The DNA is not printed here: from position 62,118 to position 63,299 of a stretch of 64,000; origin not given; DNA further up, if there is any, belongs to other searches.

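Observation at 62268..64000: Cytoplasmic histidine kinase translationally coupled to a HerA/DUF87-like ATPase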

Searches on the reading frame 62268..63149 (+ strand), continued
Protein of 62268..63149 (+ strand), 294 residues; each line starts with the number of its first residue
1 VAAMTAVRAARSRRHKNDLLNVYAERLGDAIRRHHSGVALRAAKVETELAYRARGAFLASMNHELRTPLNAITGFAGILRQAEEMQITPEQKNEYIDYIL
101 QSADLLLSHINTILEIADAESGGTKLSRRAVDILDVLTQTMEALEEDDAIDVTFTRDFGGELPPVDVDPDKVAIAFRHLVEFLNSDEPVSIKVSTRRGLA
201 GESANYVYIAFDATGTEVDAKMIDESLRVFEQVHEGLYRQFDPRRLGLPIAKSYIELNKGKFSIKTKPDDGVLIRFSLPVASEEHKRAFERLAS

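Call 25: search_solved_structures(query=window:62268-63149:+, show_alignments=4, max_evalue=0.00001)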
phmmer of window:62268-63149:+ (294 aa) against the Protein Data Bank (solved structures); distinct sequences matched with E-value up to 0.00001: 20.
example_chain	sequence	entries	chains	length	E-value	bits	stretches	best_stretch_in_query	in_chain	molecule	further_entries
7z8n_A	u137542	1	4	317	4e-17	65.8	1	38-279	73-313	Histidine kinase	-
4jas_A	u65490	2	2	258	6.8e-12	48.7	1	52-271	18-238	Histidine kinase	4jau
3dge_A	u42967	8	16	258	2.7e-11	46.7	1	52-271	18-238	Sensor protein | Histidine kinase | Sensor histidine kinase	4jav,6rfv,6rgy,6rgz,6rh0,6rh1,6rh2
2c2a_A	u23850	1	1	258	2.7e-11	46.7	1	52-271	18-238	SENSOR HISTIDINE KINASE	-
5uht_A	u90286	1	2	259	2.7e-11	46.7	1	52-271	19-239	Sensor histidine kinase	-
4mt8_A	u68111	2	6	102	7.3e-11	45.3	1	36-119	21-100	Ethylene response sensor 1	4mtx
6azr_A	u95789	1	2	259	1.3e-10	44.4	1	52-271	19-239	Sensor histidine kinase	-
6dk8_A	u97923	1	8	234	1.9e-10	44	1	56-283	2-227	RetS (Regulator of Exopolysaccharide and Type III Secretion)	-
7p8e_A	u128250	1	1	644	2.3e-10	43.7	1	41-146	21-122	Receiver domain of histidine kinase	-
6dk7_A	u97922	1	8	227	3.5e-10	43.1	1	56-280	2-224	RetS (Regulator of Exopolysaccharide and Type III Secretion)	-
7n0e_B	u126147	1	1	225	3.9e-10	42.9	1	55-279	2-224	Histidine kinase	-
6rh7_A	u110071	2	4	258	6.7e-10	42.2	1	52-271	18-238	Sensor histidine kinase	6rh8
4q20_A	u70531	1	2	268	7.9e-10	41.9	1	41-281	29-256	Sensor protein DivL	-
7n0e_A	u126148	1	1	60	3.4e-09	39.8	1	56-116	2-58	Histidine kinase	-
6qrj_A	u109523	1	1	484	2.2e-08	37.2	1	58-145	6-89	Hybrid kinase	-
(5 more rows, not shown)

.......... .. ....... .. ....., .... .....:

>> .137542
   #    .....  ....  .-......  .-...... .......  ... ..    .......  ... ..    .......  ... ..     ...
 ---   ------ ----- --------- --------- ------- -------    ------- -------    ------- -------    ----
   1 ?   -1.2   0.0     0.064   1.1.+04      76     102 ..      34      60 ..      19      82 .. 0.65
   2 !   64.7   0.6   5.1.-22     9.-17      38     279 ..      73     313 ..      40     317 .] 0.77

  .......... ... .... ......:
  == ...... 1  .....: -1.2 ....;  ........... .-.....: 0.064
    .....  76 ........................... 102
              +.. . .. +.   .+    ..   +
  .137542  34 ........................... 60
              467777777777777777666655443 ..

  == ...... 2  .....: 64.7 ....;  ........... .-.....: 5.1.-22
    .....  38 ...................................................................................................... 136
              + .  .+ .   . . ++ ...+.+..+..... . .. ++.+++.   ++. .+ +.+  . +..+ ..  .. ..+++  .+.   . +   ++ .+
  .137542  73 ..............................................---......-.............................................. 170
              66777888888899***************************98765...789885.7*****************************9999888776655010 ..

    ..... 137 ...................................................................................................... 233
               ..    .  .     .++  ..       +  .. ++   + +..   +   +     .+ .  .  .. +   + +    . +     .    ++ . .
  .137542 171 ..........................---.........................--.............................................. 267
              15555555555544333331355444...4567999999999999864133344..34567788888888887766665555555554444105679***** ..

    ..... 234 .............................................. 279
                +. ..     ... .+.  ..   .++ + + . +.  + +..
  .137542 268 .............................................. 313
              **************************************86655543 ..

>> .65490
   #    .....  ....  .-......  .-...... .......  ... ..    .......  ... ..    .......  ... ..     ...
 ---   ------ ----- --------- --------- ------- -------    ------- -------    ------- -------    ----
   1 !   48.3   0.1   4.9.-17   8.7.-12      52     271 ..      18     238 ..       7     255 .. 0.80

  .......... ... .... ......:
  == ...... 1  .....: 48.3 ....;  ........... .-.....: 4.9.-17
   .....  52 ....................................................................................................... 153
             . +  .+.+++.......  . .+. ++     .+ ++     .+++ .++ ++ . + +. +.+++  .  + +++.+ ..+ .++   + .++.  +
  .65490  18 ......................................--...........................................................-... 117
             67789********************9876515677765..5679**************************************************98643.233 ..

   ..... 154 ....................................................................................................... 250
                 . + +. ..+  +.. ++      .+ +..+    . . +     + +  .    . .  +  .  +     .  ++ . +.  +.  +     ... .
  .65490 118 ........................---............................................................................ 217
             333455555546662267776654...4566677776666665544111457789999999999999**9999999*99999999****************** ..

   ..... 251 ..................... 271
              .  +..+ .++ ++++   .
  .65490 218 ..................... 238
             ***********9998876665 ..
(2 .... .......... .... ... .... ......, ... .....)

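Call 26: find_encoding_contigs(protein=P0003, flank=10000, max_places=2)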
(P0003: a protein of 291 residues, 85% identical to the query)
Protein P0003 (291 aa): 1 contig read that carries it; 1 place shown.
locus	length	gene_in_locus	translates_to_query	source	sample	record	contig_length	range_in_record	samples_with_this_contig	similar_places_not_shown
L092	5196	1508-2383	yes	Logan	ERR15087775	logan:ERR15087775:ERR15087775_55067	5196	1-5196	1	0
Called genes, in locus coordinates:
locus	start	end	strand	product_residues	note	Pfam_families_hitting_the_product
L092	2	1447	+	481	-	?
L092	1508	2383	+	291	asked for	PF00512:HisKA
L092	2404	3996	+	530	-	PF01935:DUF87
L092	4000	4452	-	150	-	PF19315:MC_hydratase, PF01575:MaoC_dehydratas, PF13452:FAS1_DH_region (weak)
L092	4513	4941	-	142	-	PF13560:HTH_31 (weak), PF01381:HTH_3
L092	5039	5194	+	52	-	?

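Call 29: search_solved_structures(query=L092:2404-3993:+, max_evalue=0.01)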
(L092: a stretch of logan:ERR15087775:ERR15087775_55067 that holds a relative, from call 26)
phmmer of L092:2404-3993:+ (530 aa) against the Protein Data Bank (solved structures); distinct sequences matched with E-value up to 0.01: 7.
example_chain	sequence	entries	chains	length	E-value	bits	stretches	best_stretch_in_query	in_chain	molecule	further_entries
8wiv_A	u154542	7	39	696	2.1e-22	82.9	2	66-266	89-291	Helicase HerA central domain-containing protein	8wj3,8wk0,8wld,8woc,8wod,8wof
8xau_A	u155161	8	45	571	9.3e-14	54.4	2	292-484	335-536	ATP-binding protein | HerA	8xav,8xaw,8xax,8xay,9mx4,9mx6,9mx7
8ziq_M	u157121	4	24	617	5.8e-08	35.3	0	67-291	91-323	HerA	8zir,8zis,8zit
9c1m_M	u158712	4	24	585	1.4e-07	34.1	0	3-270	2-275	ATP-binding protein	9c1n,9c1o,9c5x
9x1l_A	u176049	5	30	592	4e-06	29.2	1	361-487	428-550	DNA helicase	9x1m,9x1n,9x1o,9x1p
4d2i_A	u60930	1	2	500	0.00024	23.3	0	26-217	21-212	HERA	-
8j4u_M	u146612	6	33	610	0.004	19.3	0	73-187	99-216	Nucleoside triphosphate hydrolase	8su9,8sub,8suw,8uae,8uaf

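Call 32: find_homologous_proteins(query=A3, max_evalue=1e-20)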
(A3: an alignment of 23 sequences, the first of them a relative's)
Query A3 (23 sequences) (530 aa, profile of the alignment): 20 proteins with E <= 1e-20 among 8000 candidates.
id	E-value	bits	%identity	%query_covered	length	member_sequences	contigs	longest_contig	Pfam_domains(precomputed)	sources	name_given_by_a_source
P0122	1.2e-185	636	52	97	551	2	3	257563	PF01935.24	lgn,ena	-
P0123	1.2e-184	633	62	100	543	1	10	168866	PF01935.24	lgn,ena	-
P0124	4.1e-182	624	100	100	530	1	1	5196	PF01935.24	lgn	-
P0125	6.9e-174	597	52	98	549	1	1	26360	PF01935.24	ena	-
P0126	1.7e-171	589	78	100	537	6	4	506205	PF01935.24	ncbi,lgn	ncbi:ATP-binding protein [Parvularcula marina]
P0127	2.7e-168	579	52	98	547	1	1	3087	PF01935.24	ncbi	ncbi:MAG: ATP-binding protein [Pseudomonadota bacterium]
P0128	1.9e-166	573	52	97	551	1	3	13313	PF01935.24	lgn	-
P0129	1.3e-163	563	47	98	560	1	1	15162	PF01935.24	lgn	-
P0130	6.6e-163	561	50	99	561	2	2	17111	PF01935.24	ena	-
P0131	5.4e-162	558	52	98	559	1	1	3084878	PF01935.24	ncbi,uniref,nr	ncbi:ATP-binding protein [Parvularcula sp. LCG005]|uniref:ATP-binding protein n=1 Tax=Parvularcula s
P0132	2.0e-161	556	49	97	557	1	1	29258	PF01935.24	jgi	jgi:hypothetical protein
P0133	1.2e-159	550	46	99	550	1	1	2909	PF01935.24,PF13191.13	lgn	-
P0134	1.2e-154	534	59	98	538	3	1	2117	PF01935.24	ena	-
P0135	1.3e-154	534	60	98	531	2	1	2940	PF01935.24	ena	-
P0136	6.2e-153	528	60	98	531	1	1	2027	PF01935.24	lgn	-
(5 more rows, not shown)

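Call 38: search_protein_families(library=pfam, proteins=[L091:2699-4006:-, L091:4011-4997:-, L091:7732-8511:-, L091:8952-10754:-, L067:3279-4268:-, L067:7762-9363:+, L047:3367-4806:+, L047:9018-10601:-, L082:4083-4862:+, L082:8169-9614:+], max_evalue=0.0001)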
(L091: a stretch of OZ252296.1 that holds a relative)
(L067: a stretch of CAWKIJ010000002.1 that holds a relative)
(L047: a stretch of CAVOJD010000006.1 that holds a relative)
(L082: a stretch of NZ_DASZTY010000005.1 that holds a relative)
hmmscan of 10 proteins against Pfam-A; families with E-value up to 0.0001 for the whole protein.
L091:2699-4006:- (435 aa): 5 families
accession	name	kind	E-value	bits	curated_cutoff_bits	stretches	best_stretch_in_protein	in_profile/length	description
PF21135.2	DRL_cat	-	2.6e-57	193.8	27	1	144-327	1-164/164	Oxidoreductase DRL, catalytic domain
PF03447.22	NAD_binding_3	-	4.5e-08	34.2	24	1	23-120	1-92/116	Homoserine dehydrogenase, NAD binding domain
PF01113.26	DapB_N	-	5e-07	30.3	25.6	1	18-115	2-96/124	Dihydrodipicolinate reductase, N-terminus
PF03435.24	Sacchrp_dh_NADP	-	2.3e-06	28.4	25.1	1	19-118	1-100/129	Saccharopine dehydrogenase NADP binding domain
PF01408.29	GFO_IDH_MocA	-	7.5e-06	27.1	24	1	18-114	2-90/120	Oxidoreductase family, NAD-binding Rossmann fold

L091:4011-4997:- (328 aa): 1 family
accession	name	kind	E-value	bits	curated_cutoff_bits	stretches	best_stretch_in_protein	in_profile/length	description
PF05721.19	PhyH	-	2e-33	116.9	22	1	77-282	1-211/213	Phytanoyl-CoA dioxygenase (PhyH)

L091:7732-8511:- (259 aa): 4 families
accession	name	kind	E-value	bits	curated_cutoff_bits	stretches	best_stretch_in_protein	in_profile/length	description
PF13085.11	Fer2_3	-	6e-33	113.5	27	1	29-132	1-105/107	2Fe-2S iron-sulfur cluster binding domain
PF13534.11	Fer4_17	-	1.3e-09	38.9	22.2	1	170-243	1-61/61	4Fe-4S dicluster domain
PF13183.11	Fer4_8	-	7.2e-09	36.5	27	1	168-242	2-68/68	4Fe-4S dicluster domain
PF13237.11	Fer4_10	-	1e-05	25.8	25.5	1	170-239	8-53/53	4Fe-4S dicluster domain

L091:8952-10754:- (600 aa): 4 families
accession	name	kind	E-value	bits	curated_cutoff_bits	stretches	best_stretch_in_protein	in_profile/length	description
PF00890.30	FAD_binding_2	-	1.2e-124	417.1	20.4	1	18-412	1-414/414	FAD binding domain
PF02910.25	Succ_DH_flav_C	-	1.2e-46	158.3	20.8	1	467-600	1-130/130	Fumarate reductase flavoprotein C-term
PF01266.30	DAO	-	3.3e-06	27.3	27.9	0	18-215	1-207/353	FAD dependent oxidoreductase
PF01134.28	GIDA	-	5e-05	23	22.1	0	18-47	1-30/391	Glucose inhibited division protein A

L067:3279-4268:- (329 aa): 4 families
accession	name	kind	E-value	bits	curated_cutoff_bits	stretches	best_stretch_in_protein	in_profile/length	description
PF13561.12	adh_short_C2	-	2.3e-48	165.3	27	1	90-326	1-234/236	Enoyl-(Acyl carrier protein) reductase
PF00106.31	adh_short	-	3.2e-44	151.2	26.6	1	84-271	1-183/195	short chain dehydrogenase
PF08659.16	KR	-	5.3e-09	36.7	22.6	1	87-245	4-156/180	KR domain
PF23441.1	SDR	-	2.4e-05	24.3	27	1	84-326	8-254/258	SDR-like rossmann domain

L067:7762-9363:+ (533 aa): 0 families

L047:3367-4806:+ (479 aa): 14 families
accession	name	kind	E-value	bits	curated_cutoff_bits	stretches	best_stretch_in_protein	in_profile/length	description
PF07992.20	Pyr_redox_2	-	9.3e-28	97.9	26.1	1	150-460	2-291/291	Pyridine nucleotide-disulphide oxidoreductase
PF14691.11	Fer4_20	-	3.5e-26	91.7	25.8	1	29-136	2-112/113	Dihydroprymidine dehydrogenase domain II, 4Fe-4S cluster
PF13450.12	NAD_binding_8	-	5.2e-11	43.1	21.9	1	153-189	1-37/68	NAD(P)-binding Rossmann-like domain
PF00070.33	Pyr_redox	-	1.9e-09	38.4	22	1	150-220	1-62/82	Pyridine nucleotide-disulphide oxidoreductase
PF01266.30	DAO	-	5.2e-09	36.5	27.9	1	150-184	1-35/353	FAD dependent oxidoreductase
PF12831.13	FAD_oxidored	-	1.3e-07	31.7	27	1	151-203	2-59/416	FAD dependent oxidoreductase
PF03486.20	HI0933_like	-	8.3e-07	29.1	50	1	150-184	2-36/244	HI0933-like protein Rossmann domain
PF01593.30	Amino_oxidase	-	1.2e-06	28.5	19.8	1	159-188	2-31/443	Flavin containing amine oxidoreductase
PF00890.30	FAD_binding_2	-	2.6e-06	27.3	20.4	1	151-184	2-35/414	FAD binding domain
PF01494.25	FAD_binding_3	-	5.9e-06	26.2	22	1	151-183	4-36/349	FAD binding domain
PF13241.12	NAD_binding_7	-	1.1e-05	26.4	22.1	0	147-181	6-40/104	Putative NAD(P)-binding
PF01262.27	AlaDh_PNT_C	-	1.1e-05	25.4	23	0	150-182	30-62/214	Alanine dehydrogenase/PNT, C-terminal domain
PF01946.23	Thi4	-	1.1e-05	25.2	26.2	1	151-211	20-79/235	Thi4 family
PF13738.12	Pyr_redox_3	-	1.7e-05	24.7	30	0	153-181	2-31/305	Pyridine nucleotide-disulphide oxidoreductase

L047:9018-10601:- (527 aa): 5 families
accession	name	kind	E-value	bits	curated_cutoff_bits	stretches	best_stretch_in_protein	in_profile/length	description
PF13365.12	Trypsin_2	-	1.4e-34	120.4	27.6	1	132-268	1-144/144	Trypsin-like peptidase domain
PF13180.12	PDZ_2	-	4.6e-26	91.3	27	2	309-397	3-79/80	PDZ domain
PF00089.32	Trypsin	-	4.1e-20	73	20.6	1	131-289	26-214/220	Trypsin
PF17820.7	PDZ_6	-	4.9e-20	71.5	27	2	334-387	2-54/54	PDZ domain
PF00595.29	PDZ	-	2.8e-18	66.5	23.2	2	302-384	6-79/81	PDZ domain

L082:4083-4862:+ (259 aa): 2 families
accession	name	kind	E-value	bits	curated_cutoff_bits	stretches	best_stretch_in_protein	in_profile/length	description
PF13103.11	TonB_2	-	3.1e-12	46.9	22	1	173-249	4-82/85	TonB C terminal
PF03544.19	TonB_C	-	2.4e-10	41.2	24.6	1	192-257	14-78/79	Gram-negative bacterial TonB protein C-terminal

L082:8169-9614:+ (481 aa): 5 families
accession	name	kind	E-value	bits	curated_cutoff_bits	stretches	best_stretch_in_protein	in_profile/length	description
PF00483.29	NTP_transferase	-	3.8e-57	194.1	21.2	1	6-291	2-242/245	Nucleotidyl transferase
PF01050.24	MannoseP_isomer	-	5.6e-49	165.6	23.6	1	357-471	2-116/116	Mannose-6-phosphate isomerase C-terminal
PF22640.1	ManC_GMP_beta-helix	-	6.6e-16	58.4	27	1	300-353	2-55/55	MannoseP isomerase/GMP-like beta-helix domain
PF07883.17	Cupin_2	-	1.5e-12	47.5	27.2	1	387-455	2-69/70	Cupin domain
PF12804.13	NTP_transf_3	-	7.1e-05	23.5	27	0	7-136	2-113/160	MobA-like NTP transferase domain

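Call 45: search_dna_similar(query=L091:5959-7590:+, collection=plasmids, mode=protein, max_evalue=1e-20, max_rows=25)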
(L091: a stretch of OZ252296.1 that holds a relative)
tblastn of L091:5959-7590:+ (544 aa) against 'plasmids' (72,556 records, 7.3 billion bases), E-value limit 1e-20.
Records with a match: 357; places in all: 368; records where one place covers at least 80% of the query: 109.
Best place of each record, by identity: <60% 357.
By first word of the organism name: Citrobacter 67; Klebsiella 67; Escherichia 45; Enterobacter 30; Serratia 19; Salmonella 14; Bradyrhizobium 10; Piscirickettsia 9; Sinorhizobium 7; Rhizobium 6; and 49 more.
By predicted mobility (MOB-suite, as given by PLSDB): conjugative 180; non-mobilizable 92; mobilizable 85.
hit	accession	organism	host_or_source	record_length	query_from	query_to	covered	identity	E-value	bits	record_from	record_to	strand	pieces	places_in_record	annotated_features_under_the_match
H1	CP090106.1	Sinorhizobium meliloti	Medicago,Cell culture,Plant nodule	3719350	20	539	96%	39.1%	4e-109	365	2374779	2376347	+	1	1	DUF87 domain-containing protein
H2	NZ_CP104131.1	Sinorhizobium sp. K101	Phaseolus vulgaris,cell ...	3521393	20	539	96%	38.9%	6e-108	362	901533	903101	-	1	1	none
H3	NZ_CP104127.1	Sinorhizobium sp. M103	Phaseolus vulgaris,cell ...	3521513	20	539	96%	38.9%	6e-108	362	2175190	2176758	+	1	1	none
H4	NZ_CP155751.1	Sphingomonas parapaucimobilis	Chinese cabbage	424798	90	539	83%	44.8%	9e-124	407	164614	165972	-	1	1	ATP-binding protein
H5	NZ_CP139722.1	Nitratireductor rhodophyticola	Bacterial Culture,hydrothermal vent ...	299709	23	539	95%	39.0%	4e-111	371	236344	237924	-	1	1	DUF87 domain-containing protein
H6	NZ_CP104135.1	Sinorhizobium sp. C101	Phaseolus vulgaris,cell ...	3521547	20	539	96%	38.7%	2e-107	360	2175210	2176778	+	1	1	none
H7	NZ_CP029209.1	Nitratireductor sp. OM-1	-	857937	23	539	95%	38.3%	2e-110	369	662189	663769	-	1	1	ATP-binding protein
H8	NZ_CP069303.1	Shinella sp. PSBB067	monoisolate,Minnesota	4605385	20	512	91%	38.8%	8e-105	352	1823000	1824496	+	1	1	none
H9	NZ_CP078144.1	Nitratireductor kimnyeongensis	Isolate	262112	67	539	87%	39.3%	3e-110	369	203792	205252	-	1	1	ATP-binding protein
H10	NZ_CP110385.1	Tritonibacter mobilis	-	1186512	20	542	96%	32.4%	4e-72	258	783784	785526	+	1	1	record has no annotation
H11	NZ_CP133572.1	Pseudoalteromonas sp. HL-AS2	sediment core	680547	20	541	96%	31.9%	8e-71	254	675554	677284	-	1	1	ATP-binding protein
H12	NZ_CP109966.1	Catenovulum adriaticum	algae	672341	20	541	96%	31.8%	6e-60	222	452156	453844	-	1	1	ATP-binding protein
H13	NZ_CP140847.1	Rhizobium johnstonii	Trifolium pratense,whole organism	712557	20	542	87%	34.5%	6e-33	250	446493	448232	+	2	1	ATP-binding protein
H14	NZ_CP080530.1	Mesorhizobium sp. AR02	Oxytropis sp.,Cell culture,root nodule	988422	17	538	96%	31.1%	2e-61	226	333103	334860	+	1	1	ATP-binding protein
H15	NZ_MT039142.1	Serratia entomophila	-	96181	20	541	96%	31.0%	2e-58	218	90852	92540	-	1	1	ATP-binding protein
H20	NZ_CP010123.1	Escherichia coli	cow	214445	20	532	94%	30.7%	3e-55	208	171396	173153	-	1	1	ATP-binding protein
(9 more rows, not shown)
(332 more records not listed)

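Call 46: get_annotated_region(hit=H1, flank=6000)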
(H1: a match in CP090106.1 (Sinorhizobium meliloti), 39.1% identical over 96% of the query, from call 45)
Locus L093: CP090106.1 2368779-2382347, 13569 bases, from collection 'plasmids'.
description: Sinorhizobium meliloti strain Ak57 plasmid pSymB, complete sequence
organism: Sinorhizobium meliloti (NCBI taxid 382)
taxonomy: Bacteria; Pseudomonadota; Alphaproteobacteria; Hyphomicrobiales; Rhizobiaceae; Sinorhizobium; Sinorhizobium meliloti
host: -; source: Medicago,Cell culture,Plant nodule; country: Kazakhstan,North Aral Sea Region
typing (MOB-suite, as given by PLSDB): non-mobilizable
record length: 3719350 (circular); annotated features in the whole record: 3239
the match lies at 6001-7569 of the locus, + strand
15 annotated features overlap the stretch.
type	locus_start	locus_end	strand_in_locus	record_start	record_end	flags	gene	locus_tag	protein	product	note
CDS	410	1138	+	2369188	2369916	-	-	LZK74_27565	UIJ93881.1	class I SAM-dependent methyltransferase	-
CDS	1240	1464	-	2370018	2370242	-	-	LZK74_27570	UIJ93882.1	hypothetical protein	-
CDS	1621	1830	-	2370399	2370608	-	-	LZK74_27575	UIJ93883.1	cold-shock protein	-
CDS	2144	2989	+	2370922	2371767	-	-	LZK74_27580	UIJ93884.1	aldo/keto reductase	-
CDS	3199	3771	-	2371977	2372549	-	ilvN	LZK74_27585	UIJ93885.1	acetolactate synthase small subunit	-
CDS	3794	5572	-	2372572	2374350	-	-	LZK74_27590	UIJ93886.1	acetolactate synthase 3 large subunit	-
CDS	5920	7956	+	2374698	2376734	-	-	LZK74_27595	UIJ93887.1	DUF87 domain-containing protein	-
CDS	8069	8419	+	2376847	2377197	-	-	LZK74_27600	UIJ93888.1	hypothetical protein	-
CDS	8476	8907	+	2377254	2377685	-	-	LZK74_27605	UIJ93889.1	nuclear transport factor 2 family protein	-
CDS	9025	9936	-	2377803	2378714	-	miaA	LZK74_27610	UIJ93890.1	tRNA (adenosine(37)-N6)-dimethylallyltransferase MiaA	-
CDS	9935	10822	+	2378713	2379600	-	serB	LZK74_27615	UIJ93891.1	phosphoserine phosphatase SerB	-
CDS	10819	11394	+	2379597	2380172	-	-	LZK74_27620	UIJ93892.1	GNAT family N-acetyltransferase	-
CDS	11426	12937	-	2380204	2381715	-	-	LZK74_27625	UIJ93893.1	Do family serine endopeptidase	-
CDS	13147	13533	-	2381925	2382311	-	-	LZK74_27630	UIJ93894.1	ACT domain-containing protein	-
CDS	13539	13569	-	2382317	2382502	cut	-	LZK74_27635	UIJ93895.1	DUF2065 domain-containing protein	-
